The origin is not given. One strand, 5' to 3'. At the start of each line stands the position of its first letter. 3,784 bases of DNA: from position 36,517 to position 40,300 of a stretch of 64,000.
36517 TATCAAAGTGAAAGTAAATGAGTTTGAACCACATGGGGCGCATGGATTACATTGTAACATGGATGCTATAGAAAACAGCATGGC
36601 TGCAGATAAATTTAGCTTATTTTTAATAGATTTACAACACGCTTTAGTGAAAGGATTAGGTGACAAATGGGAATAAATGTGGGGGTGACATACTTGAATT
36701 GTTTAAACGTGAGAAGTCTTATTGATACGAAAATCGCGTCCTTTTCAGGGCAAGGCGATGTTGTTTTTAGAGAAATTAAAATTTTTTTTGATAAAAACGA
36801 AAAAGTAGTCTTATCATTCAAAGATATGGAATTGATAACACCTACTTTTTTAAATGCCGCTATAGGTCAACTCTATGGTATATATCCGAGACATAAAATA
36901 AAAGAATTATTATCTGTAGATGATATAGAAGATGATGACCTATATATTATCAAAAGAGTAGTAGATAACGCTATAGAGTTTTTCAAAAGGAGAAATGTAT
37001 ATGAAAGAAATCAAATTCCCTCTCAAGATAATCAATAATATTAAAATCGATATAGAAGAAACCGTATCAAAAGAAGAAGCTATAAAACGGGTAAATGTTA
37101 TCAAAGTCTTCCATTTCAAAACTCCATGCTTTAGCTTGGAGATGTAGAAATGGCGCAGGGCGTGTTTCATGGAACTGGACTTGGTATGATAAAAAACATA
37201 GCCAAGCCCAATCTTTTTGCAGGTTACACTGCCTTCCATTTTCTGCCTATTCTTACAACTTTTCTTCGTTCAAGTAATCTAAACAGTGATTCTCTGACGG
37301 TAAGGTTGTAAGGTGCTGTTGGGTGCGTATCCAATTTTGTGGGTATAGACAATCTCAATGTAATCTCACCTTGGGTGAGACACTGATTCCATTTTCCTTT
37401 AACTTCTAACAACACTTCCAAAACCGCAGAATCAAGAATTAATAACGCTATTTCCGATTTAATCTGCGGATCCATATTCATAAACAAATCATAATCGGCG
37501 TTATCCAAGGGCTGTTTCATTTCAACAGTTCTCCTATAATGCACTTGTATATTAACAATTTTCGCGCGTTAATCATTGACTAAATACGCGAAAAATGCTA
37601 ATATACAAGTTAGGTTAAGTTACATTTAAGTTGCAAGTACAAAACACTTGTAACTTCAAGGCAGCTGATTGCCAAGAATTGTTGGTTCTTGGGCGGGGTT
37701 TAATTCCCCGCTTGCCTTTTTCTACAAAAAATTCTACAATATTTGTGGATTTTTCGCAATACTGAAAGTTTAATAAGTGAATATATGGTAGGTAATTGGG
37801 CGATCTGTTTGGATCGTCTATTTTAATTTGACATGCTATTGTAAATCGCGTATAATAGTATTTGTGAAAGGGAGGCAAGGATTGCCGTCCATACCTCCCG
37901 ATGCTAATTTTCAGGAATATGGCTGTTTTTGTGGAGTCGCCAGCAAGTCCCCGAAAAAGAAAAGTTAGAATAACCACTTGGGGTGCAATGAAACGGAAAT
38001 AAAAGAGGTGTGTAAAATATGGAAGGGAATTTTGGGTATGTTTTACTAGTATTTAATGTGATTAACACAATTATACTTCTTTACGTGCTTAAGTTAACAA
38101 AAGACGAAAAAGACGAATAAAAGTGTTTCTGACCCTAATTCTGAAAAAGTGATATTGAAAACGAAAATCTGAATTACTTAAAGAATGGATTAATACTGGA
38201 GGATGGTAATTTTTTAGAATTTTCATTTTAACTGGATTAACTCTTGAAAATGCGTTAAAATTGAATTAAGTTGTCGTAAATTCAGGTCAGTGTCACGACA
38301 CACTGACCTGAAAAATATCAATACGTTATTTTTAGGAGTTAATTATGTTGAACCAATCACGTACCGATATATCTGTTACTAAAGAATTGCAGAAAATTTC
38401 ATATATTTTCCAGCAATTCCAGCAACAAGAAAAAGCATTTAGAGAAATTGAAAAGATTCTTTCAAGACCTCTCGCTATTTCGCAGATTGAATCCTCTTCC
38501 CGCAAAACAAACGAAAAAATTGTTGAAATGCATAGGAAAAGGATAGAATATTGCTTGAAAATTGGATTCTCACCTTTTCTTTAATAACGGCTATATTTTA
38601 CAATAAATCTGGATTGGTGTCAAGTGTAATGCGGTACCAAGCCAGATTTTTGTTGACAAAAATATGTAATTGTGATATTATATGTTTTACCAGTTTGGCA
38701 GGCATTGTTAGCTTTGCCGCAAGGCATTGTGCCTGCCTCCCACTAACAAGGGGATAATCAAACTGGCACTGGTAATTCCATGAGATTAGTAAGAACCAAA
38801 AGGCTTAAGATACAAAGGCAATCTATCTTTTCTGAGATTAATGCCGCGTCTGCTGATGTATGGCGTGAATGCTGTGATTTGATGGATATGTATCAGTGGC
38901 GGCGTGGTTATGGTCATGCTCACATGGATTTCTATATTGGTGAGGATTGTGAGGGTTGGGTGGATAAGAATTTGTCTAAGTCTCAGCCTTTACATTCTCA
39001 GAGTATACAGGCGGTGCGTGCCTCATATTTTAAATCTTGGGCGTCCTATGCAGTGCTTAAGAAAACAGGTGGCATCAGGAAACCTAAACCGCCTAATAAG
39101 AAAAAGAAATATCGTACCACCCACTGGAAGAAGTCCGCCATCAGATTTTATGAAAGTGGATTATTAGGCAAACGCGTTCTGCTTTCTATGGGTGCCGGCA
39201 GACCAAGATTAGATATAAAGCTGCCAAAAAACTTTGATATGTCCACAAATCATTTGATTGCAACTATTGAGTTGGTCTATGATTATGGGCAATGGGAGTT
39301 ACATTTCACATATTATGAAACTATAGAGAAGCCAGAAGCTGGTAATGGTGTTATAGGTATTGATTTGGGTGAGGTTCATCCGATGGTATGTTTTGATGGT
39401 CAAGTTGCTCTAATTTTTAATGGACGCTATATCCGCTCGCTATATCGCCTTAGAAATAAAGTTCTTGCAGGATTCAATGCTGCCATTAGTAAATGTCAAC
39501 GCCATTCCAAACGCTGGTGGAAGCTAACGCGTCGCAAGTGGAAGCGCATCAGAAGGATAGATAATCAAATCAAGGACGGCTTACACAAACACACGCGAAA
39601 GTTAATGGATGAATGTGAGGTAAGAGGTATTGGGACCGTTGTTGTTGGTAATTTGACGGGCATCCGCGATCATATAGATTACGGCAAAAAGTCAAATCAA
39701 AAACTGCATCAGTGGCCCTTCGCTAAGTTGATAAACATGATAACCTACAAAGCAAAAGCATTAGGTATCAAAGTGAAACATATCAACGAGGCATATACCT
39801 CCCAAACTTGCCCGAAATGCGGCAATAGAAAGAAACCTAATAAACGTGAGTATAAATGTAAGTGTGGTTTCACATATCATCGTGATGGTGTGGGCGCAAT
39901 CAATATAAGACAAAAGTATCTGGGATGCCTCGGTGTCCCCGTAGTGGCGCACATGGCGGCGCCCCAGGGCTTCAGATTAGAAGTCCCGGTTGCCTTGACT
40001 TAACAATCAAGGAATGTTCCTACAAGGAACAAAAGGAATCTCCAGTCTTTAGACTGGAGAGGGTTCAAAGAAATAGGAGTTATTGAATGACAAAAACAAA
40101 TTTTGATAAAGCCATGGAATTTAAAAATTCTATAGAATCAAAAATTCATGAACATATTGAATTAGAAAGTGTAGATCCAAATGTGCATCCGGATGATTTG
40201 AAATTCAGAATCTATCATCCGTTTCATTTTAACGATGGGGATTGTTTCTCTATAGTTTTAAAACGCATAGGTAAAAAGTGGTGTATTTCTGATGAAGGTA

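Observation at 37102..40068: Cargo-carrying, TnpA-less TnpB element with an exactly reconstructable empty site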

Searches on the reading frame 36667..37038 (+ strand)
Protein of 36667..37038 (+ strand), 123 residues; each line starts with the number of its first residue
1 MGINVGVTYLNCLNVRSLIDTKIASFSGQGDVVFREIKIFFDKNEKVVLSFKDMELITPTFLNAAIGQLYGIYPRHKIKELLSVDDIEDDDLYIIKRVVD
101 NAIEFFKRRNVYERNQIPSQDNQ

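Call 6: search_protein_families(library=pfam, proteins=[window:36667-37038:+], max_evalue=0.01)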
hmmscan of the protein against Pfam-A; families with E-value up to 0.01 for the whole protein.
window:36667-37038:+ (123 aa): 1 family
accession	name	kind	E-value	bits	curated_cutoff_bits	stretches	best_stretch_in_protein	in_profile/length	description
PF14213.11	DUF4325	-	4.5e-12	45.9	23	1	29-91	1-63/64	STAS-like domain of unknown function (DUF4325)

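Call 22: find_encoding_contigs(protein=window:36667-37038:+, flank=10000, max_places=10)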
Protein window:36667-37038:+ (123 aa): no gene with exactly this product is on record in the collection.

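Call 100: search_protein_families(library=phrogs, proteins=[window:36667-37038:+], max_evalue=0.001)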
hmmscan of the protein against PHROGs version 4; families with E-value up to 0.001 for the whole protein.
window:36667-37038:+ (123 aa): 1 family
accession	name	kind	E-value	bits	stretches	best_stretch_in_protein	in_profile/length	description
phrog_9989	-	unknown function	6.2e-05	24.1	1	27-84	17-74/99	-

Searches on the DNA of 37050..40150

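Call 94: search_rna_families(source=window, start=37050, end=40150, threshold=evalue, max_evalue=1)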
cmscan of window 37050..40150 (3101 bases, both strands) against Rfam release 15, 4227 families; matches with E-value up to 1: 7.
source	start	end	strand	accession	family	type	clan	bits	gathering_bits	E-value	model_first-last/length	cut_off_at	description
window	37544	37609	-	RF03940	MIR9563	Gene; miRNA;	-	25.1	90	0.1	1-127/127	no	MIR9563 microRNA precursor family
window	37546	37656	+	RF00458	IRES_Cripavirus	Cis-reg; IRES;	-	23.6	44.5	0.18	1-196/196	no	Cripavirus internal ribosome entry site (IRES)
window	37541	37610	-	RF03631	MIR3440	Gene; miRNA;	-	23.3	105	0.077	1-127/127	no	MIR3440 microRNA precursor family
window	40031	40142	-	RF01456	VrrA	Gene; antisense;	-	22.6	50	0.9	1-140/140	no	Vibrio regulatory RNA of OmpA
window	38440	38473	-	RF00955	mir-1829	Gene; miRNA;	-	22.3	60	0.47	1-58/58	no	mir-1829 microRNA precursor family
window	37542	37613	-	RF03284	mir-4637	Gene; miRNA;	-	21.8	89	0.65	1-84/84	no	mir-4637 microRNA precursor family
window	38366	38435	-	RF04081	mir-1992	Gene; miRNA;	-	19.7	70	0.45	1-75/75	no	mir-1992 microRNA precursor family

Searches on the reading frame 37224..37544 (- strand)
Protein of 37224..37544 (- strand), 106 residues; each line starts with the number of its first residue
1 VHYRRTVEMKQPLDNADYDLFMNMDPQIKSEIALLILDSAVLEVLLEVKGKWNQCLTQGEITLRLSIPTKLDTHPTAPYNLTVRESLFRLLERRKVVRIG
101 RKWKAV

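Call 6: search_protein_families(library=pfam, proteins=[window:37224-37544:-], max_evalue=0.01)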
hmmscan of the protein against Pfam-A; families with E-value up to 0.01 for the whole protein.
window:37224-37544:- (106 aa): 0 families

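Call 41: find_homologous_proteins(query=window:37224-37520:-, max_evalue=0.01)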
Query window:37224-37520:- (98 aa): 4 proteins with E <= 0.01 among 7 candidates.
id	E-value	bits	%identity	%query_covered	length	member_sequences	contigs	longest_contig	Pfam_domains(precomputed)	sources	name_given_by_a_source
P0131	1.5e-57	209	100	100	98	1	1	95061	-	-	-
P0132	1.6e-47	177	86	100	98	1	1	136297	-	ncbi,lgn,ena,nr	ncbi:MAG: hypothetical protein OXL96_07870 [Candidatus Poribacteria bacterium]|nr:hypothetical prote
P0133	6.9e-39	149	77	95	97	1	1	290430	-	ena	-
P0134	2.5e-38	148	76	95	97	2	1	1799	-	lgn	-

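Call 42: find_encoding_contigs(protein=P0132, flank=6000)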
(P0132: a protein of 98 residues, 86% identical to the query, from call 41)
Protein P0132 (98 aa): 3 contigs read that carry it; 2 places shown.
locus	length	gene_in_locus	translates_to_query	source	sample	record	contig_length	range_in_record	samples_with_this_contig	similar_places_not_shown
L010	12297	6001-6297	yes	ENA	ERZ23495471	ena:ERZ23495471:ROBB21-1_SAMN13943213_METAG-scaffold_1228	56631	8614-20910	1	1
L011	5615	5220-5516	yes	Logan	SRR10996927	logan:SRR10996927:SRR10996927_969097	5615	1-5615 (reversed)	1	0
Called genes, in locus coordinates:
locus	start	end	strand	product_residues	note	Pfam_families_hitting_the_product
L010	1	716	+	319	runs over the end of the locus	PF00106:adh_short, PF08659:KR, PF01370:Epimerase (weak), PF13460:NAD_binding_10 (weak), PF13561:adh_short_C2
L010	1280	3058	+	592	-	PF00089:Trypsin, PF13365:Trypsin_2, PF07705:CARDB (weak), PF00058:Ldl_recept_b (faint)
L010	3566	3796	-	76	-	-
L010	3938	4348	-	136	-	-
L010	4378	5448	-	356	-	PF00404:Dockerin_1 (weak)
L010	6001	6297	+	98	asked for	-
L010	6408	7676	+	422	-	PF00058:Ldl_recept_b (weak), PF05345:He_PIG, PF13860:FlgD_ig (weak), PF18962:Por_Secre_tail (faint)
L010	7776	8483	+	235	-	PF05685:Uma2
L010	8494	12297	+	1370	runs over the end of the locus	PF07635:PSCyt1 (weak), PF13855:LRR_8 (faint), PF23952:LRR_EndoS (faint), PF12799:LRR_4 (weak), PF12799:LRR_4, PF00963:Cohesin, PF00404:Dockerin_1, PF13860:FlgD_ig (weak), +1 more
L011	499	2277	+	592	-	PF00089:Trypsin, PF13365:Trypsin_2, PF07705:CARDB (weak), PF00058:Ldl_recept_b (faint)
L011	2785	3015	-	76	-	-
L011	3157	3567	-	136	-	-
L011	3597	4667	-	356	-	PF00404:Dockerin_1 (weak)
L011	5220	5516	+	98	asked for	-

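Call 43: find_encoding_contigs(protein=P0133, flank=6000)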
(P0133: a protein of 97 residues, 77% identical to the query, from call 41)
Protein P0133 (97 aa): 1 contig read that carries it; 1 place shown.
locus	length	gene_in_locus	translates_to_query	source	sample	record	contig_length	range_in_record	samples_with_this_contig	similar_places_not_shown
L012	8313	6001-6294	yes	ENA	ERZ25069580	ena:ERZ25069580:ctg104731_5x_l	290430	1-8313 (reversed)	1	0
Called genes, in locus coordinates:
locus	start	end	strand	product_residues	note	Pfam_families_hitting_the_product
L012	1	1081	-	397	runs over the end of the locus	PF01385:OrfB_IS605, PF07282:Cas12f1-like_TNB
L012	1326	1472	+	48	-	-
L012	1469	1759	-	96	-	-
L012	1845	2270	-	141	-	-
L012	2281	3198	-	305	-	PF00404:Dockerin_1 (weak)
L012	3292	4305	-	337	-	PF01609:DDE_Tnp_1, PF04693:DDE_Tnp_2 (weak)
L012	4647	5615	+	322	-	PF01609:DDE_Tnp_1, PF13612:DDE_Tnp_1_3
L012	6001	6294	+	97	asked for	-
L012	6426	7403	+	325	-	PF00145:DNA_methylase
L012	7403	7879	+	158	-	PF09554:RE_HaeII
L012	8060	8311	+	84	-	?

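Call 44: find_encoding_contigs(protein=P0134, flank=6000)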
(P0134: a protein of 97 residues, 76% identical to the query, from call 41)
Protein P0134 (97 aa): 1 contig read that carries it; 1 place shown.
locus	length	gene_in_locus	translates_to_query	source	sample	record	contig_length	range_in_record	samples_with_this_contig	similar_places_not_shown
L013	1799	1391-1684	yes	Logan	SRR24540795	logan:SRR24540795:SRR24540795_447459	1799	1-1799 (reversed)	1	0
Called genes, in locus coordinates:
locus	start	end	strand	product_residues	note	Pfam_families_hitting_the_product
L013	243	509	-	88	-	-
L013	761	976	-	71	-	-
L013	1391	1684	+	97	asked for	-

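Call 93: predict_structure(alignment_id=A5)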
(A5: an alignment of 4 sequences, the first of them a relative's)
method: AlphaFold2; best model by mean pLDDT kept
length: 98 residues; sequences in the alignment: 4
mean_pLDDT: 47.3   pTM: 0.31
mean pLDDT of the five models: 47.3, 45.6, 44.4, 42.5, 41.8
residues with pLDDT >= 90: 0; 70-90: 0; 50-70: 40; < 50: 58
segments of 3 or more residues with pLDDT < 50: 1-6, 8-10, 42-51, 54-75, 96-98
pLDDT, mean of each block of 10 residues (from residue 1): 40 54 51 53 44 46 34 49 52 49
secondary structure, 60 per line:
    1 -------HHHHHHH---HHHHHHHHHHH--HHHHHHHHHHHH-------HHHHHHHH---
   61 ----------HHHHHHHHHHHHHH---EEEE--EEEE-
elements in order: H8-14 H18-28 H31-42 H50-57 H71-84 E88-91 E94-97

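Call 100: search_protein_families(library=phrogs, proteins=[window:37224-37520:-], max_evalue=0.001)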
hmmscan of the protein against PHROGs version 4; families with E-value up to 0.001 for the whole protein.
window:37224-37520:- (98 aa): 0 families
